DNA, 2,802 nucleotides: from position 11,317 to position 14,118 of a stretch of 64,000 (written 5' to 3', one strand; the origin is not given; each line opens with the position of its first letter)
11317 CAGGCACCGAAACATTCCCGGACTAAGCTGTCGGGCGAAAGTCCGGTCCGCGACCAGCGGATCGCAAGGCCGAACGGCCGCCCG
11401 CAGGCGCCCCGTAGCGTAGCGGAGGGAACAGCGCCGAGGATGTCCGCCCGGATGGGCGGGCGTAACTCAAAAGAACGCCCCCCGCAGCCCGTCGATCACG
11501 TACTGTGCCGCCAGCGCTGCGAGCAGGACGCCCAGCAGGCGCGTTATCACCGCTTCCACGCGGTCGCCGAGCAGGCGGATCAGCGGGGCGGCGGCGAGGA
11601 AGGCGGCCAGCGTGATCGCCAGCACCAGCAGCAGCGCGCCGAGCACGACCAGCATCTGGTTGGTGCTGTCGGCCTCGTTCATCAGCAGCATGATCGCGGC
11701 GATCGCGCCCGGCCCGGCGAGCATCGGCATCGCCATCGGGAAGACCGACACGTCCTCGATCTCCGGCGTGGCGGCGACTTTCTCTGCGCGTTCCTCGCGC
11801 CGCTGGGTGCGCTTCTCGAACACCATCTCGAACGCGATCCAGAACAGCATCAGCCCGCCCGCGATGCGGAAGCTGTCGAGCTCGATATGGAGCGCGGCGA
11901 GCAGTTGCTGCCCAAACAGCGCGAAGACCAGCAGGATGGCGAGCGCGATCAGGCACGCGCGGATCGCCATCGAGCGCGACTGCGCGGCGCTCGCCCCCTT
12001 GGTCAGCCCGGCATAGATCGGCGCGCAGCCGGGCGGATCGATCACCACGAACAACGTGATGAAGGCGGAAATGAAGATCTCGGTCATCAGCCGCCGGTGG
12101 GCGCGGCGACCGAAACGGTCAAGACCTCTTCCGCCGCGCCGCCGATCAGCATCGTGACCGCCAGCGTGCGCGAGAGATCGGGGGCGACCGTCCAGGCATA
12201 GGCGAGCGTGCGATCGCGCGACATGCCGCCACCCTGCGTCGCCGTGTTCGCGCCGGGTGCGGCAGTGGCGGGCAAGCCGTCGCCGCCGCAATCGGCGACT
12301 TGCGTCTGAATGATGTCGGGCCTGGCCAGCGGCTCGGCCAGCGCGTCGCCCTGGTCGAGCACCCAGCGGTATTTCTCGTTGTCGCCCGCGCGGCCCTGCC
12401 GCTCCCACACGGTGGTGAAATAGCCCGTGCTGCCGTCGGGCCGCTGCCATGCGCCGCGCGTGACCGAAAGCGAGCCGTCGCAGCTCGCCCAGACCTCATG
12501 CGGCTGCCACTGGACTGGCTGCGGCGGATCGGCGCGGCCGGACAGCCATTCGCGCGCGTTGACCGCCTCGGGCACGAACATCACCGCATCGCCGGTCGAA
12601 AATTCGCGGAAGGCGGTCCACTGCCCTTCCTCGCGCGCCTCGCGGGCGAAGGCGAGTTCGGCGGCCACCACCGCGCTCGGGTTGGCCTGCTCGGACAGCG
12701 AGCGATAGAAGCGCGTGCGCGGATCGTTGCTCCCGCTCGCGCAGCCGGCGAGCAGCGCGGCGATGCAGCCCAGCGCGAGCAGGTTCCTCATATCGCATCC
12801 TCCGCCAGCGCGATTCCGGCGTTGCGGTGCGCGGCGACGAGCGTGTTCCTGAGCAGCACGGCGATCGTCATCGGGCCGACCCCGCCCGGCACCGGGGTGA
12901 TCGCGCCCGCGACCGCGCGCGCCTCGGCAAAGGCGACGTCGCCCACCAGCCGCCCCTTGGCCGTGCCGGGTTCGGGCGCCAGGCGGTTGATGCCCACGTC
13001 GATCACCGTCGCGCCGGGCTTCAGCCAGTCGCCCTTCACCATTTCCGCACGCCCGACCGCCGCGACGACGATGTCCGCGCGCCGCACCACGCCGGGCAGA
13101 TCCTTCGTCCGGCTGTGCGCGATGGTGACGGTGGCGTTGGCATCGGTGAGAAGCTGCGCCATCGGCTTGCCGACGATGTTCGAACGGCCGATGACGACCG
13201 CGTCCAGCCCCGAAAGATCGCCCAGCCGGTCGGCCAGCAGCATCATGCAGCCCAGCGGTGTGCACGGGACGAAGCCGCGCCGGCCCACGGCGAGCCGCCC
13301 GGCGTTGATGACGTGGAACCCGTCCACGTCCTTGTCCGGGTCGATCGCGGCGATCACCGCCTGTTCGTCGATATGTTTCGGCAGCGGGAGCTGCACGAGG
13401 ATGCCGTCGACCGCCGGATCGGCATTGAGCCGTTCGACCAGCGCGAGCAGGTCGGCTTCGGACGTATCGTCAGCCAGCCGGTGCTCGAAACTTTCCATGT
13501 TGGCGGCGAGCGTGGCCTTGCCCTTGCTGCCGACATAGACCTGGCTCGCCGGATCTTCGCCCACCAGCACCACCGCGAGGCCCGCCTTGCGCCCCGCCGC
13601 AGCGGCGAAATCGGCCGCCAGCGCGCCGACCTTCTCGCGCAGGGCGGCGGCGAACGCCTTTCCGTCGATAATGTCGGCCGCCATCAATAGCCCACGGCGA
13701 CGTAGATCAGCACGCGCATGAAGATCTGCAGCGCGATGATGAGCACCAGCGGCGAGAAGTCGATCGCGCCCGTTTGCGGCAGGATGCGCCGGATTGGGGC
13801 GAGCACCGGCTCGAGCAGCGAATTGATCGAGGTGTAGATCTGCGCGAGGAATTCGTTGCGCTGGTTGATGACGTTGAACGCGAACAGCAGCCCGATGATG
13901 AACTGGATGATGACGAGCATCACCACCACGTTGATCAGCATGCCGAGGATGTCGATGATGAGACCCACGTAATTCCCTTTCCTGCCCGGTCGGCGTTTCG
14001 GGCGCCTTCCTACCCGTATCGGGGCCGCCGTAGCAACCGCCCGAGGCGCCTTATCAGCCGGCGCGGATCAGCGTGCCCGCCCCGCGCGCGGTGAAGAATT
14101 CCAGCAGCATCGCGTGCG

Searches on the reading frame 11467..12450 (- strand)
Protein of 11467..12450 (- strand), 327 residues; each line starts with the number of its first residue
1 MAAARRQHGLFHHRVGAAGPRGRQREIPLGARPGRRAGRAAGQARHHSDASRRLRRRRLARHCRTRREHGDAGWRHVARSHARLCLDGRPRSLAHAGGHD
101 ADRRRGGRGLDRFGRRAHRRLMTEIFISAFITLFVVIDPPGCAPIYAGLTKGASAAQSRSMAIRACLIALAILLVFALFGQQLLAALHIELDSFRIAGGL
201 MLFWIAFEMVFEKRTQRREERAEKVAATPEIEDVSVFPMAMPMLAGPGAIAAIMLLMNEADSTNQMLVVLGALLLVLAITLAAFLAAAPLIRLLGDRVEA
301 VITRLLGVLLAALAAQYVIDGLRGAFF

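Call 10: search_protein_families(library=pfam, proteins=[window:11467-12450:-])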
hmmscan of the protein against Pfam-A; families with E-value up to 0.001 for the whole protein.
window:11467-12450:- (327 aa): 2 families
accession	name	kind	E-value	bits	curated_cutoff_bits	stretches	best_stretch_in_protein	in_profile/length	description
PF01914.23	MarC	-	1.5e-54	185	23.9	1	125-326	3-203/203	MarC family integral membrane protein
PF01810.24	LysE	-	3e-06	27.3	25.6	1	150-320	16-192/193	LysE type translocator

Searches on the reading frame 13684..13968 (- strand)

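Call 10: search_protein_families(library=pfam, proteins=[window:13684-13968:-])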
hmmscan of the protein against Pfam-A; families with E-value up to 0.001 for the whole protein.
window:13684-13968:- (94 aa): 1 family
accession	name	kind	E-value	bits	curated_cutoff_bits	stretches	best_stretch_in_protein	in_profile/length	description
PF02325.22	YGGT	-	1.3e-15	58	27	1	10-87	2-70/70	YGGT family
